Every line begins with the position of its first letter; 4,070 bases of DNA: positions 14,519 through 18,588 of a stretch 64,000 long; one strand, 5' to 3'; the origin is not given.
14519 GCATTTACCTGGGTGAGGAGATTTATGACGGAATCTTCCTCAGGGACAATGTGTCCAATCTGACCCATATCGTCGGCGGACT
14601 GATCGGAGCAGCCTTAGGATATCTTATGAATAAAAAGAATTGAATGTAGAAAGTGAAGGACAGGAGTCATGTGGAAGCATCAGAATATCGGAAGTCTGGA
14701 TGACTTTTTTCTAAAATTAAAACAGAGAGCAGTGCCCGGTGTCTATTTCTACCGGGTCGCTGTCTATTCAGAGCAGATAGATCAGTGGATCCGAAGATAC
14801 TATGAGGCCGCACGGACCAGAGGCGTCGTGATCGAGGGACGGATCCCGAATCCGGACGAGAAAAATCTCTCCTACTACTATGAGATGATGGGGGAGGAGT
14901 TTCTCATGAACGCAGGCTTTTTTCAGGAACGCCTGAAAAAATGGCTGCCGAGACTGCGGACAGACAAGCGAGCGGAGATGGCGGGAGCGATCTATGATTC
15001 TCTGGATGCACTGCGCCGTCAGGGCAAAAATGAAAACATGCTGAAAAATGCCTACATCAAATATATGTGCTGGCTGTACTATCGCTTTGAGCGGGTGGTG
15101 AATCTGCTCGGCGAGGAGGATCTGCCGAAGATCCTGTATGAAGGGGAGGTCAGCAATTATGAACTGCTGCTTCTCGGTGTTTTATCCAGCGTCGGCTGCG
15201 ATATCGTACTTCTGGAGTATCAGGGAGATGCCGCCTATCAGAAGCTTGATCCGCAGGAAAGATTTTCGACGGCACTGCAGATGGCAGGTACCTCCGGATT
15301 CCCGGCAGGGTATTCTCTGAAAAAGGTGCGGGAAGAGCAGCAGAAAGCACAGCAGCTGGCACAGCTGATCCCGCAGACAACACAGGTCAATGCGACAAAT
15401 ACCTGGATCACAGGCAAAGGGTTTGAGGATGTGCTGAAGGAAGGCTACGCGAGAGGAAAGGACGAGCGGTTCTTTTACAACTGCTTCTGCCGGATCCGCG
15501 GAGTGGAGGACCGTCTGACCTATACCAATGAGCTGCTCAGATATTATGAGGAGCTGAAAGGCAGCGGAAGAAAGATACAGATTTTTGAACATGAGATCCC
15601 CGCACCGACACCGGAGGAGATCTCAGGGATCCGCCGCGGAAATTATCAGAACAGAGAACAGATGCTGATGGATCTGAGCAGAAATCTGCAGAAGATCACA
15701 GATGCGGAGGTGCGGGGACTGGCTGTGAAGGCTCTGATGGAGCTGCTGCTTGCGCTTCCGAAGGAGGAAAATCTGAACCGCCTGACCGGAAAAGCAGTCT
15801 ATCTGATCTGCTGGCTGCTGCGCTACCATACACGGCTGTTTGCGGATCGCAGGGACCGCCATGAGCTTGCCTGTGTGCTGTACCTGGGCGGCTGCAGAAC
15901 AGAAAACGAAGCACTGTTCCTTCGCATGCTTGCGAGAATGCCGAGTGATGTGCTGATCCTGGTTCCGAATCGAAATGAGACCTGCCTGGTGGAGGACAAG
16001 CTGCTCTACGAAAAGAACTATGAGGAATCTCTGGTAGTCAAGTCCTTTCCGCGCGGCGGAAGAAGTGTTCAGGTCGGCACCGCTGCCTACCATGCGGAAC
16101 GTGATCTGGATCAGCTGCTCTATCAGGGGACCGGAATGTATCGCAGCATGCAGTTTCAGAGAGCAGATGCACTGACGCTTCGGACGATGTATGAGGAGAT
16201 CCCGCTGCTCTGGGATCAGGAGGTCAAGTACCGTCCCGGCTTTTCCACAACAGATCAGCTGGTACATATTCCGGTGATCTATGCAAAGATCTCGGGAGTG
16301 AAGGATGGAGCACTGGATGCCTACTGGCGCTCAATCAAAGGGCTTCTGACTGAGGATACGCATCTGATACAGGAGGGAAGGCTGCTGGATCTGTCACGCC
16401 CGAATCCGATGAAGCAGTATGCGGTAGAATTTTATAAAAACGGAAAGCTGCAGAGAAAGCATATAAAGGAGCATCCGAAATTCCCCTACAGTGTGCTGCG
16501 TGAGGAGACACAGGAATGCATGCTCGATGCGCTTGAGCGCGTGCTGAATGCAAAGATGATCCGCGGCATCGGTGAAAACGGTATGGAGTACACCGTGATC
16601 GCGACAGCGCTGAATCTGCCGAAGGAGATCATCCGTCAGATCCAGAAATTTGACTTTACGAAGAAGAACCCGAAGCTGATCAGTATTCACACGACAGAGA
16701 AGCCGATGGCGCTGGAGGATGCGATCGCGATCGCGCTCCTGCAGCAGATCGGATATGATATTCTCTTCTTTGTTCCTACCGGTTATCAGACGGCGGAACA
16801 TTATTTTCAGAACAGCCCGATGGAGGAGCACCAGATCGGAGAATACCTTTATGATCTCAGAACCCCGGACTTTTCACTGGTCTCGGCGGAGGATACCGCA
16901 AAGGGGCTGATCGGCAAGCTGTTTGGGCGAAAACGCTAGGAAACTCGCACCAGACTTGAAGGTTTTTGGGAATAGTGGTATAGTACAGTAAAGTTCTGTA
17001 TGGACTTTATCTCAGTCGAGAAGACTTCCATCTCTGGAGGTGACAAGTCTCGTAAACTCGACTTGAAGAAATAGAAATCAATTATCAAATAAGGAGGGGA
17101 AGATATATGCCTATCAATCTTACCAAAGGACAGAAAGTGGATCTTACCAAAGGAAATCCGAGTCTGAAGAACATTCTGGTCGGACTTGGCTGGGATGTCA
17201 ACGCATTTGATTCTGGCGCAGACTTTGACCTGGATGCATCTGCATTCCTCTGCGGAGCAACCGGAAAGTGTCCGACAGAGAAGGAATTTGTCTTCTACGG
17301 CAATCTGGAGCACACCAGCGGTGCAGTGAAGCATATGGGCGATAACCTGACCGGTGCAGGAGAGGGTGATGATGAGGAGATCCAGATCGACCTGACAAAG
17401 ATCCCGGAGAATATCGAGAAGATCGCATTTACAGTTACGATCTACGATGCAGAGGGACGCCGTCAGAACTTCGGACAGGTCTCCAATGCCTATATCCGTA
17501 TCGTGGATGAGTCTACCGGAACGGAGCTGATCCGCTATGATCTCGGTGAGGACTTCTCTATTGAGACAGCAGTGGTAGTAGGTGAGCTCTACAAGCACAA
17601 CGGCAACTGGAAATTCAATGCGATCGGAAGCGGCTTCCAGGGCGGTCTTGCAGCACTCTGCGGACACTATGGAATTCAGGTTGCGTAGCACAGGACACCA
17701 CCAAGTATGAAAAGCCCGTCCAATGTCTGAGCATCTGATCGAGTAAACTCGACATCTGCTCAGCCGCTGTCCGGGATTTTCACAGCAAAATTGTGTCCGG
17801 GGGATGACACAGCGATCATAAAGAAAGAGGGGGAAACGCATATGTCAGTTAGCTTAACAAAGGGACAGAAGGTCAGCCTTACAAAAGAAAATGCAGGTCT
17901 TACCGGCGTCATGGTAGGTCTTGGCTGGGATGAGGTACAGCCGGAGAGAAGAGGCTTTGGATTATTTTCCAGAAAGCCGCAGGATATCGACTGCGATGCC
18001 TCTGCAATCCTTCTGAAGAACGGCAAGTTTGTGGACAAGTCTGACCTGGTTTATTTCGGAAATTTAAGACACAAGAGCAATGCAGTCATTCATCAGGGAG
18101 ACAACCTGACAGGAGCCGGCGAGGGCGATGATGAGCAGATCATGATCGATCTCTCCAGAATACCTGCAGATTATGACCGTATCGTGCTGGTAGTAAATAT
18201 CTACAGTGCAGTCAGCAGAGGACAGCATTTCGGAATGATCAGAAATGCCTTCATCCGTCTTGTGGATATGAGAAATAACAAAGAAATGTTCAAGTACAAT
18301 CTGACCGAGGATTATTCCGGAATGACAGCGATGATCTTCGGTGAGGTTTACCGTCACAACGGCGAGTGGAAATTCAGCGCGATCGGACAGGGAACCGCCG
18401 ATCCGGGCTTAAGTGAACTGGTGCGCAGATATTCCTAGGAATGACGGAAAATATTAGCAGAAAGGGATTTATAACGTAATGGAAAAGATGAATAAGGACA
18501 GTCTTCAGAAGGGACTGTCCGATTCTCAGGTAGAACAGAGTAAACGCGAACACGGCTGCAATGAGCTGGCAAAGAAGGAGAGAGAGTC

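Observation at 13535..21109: Ter-like cluster in which a Ca2+ P-type ATPase replaces TerC/TelA: HNH, rhomboid, 756-aa unknown, TerD, TerD, Ca2+ pump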

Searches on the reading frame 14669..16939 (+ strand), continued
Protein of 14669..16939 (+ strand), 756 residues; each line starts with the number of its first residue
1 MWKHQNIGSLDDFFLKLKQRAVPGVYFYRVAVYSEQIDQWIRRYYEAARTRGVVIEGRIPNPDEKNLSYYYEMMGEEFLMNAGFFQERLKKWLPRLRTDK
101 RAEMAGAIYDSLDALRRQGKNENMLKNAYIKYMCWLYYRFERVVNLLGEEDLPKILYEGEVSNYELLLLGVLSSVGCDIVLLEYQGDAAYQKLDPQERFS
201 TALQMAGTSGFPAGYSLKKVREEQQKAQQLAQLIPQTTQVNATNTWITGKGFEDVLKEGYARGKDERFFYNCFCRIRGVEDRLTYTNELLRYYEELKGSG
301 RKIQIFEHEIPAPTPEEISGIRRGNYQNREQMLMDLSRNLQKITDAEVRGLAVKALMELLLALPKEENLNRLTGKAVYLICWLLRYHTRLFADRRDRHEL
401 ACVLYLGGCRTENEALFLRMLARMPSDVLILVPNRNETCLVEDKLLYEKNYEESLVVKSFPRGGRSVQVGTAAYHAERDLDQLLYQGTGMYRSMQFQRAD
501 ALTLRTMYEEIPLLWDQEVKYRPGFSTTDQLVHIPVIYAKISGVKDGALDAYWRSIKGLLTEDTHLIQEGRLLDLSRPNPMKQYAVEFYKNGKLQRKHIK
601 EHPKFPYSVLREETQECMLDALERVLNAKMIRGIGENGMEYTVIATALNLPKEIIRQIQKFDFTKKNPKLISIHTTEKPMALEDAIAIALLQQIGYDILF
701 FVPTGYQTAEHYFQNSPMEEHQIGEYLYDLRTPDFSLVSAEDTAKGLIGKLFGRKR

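Call 56: fold_search(model_id=the predicted structure, library=pdb)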
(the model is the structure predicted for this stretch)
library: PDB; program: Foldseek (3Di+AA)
matches with E <= 10: 782; with E <= 0.001: 0
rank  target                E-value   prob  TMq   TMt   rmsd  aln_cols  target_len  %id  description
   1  7dye_A                1.4e-03  0.66  0.14  0.19  16.0       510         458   10  Crystal Structure of Cyanobacterial Circadian Clock Protein KaiC (released 2022-05-18)
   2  4ijm_D                1.6e-03  0.57  0.15  0.19  15.5       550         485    9  Crystal structure of circadian clock protein KaiC A422V mutant (released 2013-02-13)
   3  1tf7_A                2.9e-03  0.38  0.13  0.17  16.0       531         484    8  Crystal Structure of Circadian Clock Protein KaiC (released 2004-08-24)
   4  8dba_I                4.0e-03  0.47  0.14  0.18  15.6       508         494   10  Crystal structure of dodecameric KaiC (released 2023-03-22)
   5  4dug_B                4.7e-03  0.47  0.14  0.18  15.4       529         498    9  Crystal Structure of Circadian Clock Protein KaiC E318A Mutant (released 2012-03-14)
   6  3s1a_C                5.8e-03  0.41  0.14  0.18  15.2       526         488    9  Crystal structure of the phosphorylation-site double mutant S431E/T432E of the KaiC circadian clock protein (released 2011-09-21)
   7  3k09_C                7.2e-03  0.33  0.13  0.17  16.4       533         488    9  Crystal structure of the phosphorylation-site mutant S431D of the KaiC circadian clock protein (released 2010-03-31)
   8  4ijm_C                7.2e-03  0.33  0.13  0.17  15.3       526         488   10  Crystal structure of circadian clock protein KaiC A422V mutant (released 2013-02-13)
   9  3k0f_D                8.0e-03  0.38  0.14  0.19  15.6       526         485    9  Crystal structure of the phosphorylation-site double mutant T426A/T432A of the KaiC circadian clock protein (released 2010-03-31)
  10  7dy2_F                8.5e-03  0.35  0.14  0.18  15.4       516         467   10  Crystal Structure of Cyanobacterial Circadian Clock Protein KaiC (released 2022-04-27)
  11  7v3x_H                8.9e-03  0.44  0.15  0.20  15.2       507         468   10  Crystal Structure of Cyanobacterial Circadian Clock Protein KaiC (released 2022-04-27)
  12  3k0f_A                1.3e-02  0.28  0.14  0.17  15.7       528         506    9  Crystal structure of the phosphorylation-site double mutant T426A/T432A of the KaiC circadian clock protein (released 2010-03-31)
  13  3e1s                  1.3e-02  0.21  0.10  0.14  21.8       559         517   11  Structure of an N-terminal truncation of Deinococcus radiodurans RecD2 (released 2008-08-19)
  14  7sjr_A                1.4e-02  0.10  0.10  0.09  31.5       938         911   12  Cryo-EM structure of AdnA-AdnB(W325A) in complex with DNA and AMPPNP (released 2021-12-22)
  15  3k0a_C                1.6e-02  0.30  0.14  0.18  15.3       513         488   10  Crystal structure of the phosphorylation-site mutant S431A of the KaiC circadian clock protein (released 2010-03-31)
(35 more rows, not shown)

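Call 58: find_related_loci(query=A1, collection=viral_contigs, flank=10000)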
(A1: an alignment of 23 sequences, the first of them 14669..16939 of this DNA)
Query A1 (756 aa) in viral_contigs; peptide patterns used: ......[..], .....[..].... (x = any residue, [..] = any of these).
19 stretches matched a pattern, but none encodes a relative of the query by tblastn (E <= 1e-3).

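Call 72: get_annotated_region(hit=H3, flank=6000)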
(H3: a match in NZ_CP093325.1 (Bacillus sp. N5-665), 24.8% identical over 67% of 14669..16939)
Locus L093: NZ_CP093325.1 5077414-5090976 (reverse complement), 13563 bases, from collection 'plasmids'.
description: Bacillus sp. N5-665 strain N5/665 plasmid p1, complete sequence
organism: Bacillus sp. N5-665 (NCBI taxid 2925318)
taxonomy: Bacteria; Bacillota; Bacilli; Bacillales; Bacillaceae; Bacillus; Bacillus sp. N5-665
host: -; source: whole organism,peat soil; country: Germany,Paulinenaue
typing (MOB-suite, as given by PLSDB): non-mobilizable
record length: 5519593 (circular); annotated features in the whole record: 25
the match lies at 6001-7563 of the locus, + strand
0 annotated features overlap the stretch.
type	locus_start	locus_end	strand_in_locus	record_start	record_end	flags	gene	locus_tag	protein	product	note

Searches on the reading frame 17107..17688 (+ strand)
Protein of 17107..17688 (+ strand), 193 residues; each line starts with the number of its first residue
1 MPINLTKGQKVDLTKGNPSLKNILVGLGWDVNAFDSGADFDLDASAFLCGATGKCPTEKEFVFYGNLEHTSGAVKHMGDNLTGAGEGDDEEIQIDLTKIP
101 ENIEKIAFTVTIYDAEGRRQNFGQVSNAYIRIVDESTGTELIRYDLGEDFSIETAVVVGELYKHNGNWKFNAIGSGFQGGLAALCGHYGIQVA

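Call 3: search_protein_families(library=pfam, proteins=[window:17107-17688:+])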
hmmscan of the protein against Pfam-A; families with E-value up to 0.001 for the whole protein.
window:17107-17688:+ (193 aa): 1 family
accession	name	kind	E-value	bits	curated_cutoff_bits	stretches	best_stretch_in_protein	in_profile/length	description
PF02342.23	TerD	-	4.2e-85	284.4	25.3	1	1-188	1-187/187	TerD domain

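Call 7: search_protein_families(library=ncbifam, proteins=[window:17107-17688:+])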
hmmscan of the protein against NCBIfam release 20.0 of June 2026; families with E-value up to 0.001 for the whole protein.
window:17107-17688:+ (193 aa): 0 families

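Call 8: search_protein_families(library=padloc, proteins=[window:17107-17688:+], max_evalue=0.01)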
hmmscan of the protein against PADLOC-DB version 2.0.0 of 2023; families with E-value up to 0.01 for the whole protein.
window:17107-17688:+ (193 aa): 0 families

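Call 61: search_solved_structures(query=window:17107-17688:+, show_alignments=1)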
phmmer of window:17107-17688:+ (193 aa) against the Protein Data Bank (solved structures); distinct sequences matched with E-value up to 0.001: 4.
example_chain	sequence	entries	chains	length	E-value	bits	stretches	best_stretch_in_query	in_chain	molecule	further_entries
2kxt_A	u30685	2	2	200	7.4e-71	241.1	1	1-191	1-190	Tellurite resistance protein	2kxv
3ibz_A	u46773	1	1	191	6.6e-65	221.7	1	1-192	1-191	Putative tellurium resistant like protein TerD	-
2qng_A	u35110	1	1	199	5.8e-06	29.4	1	17-178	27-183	Uncharacterized protein SAV2460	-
2qz7_A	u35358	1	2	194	2.2e-05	27.5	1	18-179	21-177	Uncharacterized protein SCO6318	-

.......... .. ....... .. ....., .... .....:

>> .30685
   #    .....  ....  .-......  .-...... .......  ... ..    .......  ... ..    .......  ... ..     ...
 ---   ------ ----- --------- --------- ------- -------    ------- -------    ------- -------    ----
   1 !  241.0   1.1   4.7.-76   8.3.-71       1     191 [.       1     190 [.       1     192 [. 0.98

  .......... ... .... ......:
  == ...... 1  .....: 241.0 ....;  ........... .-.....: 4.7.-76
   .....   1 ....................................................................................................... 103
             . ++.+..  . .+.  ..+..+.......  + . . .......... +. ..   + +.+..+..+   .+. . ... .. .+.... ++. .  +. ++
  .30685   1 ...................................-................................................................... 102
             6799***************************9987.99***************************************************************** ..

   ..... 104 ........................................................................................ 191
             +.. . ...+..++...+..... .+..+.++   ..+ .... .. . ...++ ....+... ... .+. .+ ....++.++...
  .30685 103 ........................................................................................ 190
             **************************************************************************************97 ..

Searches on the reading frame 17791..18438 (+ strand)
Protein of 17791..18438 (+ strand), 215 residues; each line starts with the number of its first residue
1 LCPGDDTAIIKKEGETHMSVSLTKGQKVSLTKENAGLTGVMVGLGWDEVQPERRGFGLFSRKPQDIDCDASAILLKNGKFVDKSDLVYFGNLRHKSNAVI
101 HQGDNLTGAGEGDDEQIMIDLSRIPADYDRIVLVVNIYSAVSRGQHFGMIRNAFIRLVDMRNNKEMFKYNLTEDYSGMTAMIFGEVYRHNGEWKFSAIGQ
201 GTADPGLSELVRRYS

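Call 3: search_protein_families(library=pfam, proteins=[window:17791-18438:+])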
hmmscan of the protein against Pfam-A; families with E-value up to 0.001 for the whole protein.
window:17791-18438:+ (215 aa): 1 family
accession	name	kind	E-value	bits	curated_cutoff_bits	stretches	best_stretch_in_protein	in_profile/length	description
PF02342.23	TerD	-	5e-76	254.8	25.3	1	18-214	1-187/187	TerD domain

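Call 7: search_protein_families(library=ncbifam, proteins=[window:17839-18438:+])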
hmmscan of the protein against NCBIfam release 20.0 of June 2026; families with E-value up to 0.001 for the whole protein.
window:17839-18438:+ (199 aa): 0 families

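Call 8: search_protein_families(library=padloc, proteins=[window:17839-18438:+], max_evalue=0.01)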
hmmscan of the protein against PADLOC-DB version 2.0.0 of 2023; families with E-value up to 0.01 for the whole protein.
window:17839-18438:+ (199 aa): 0 families
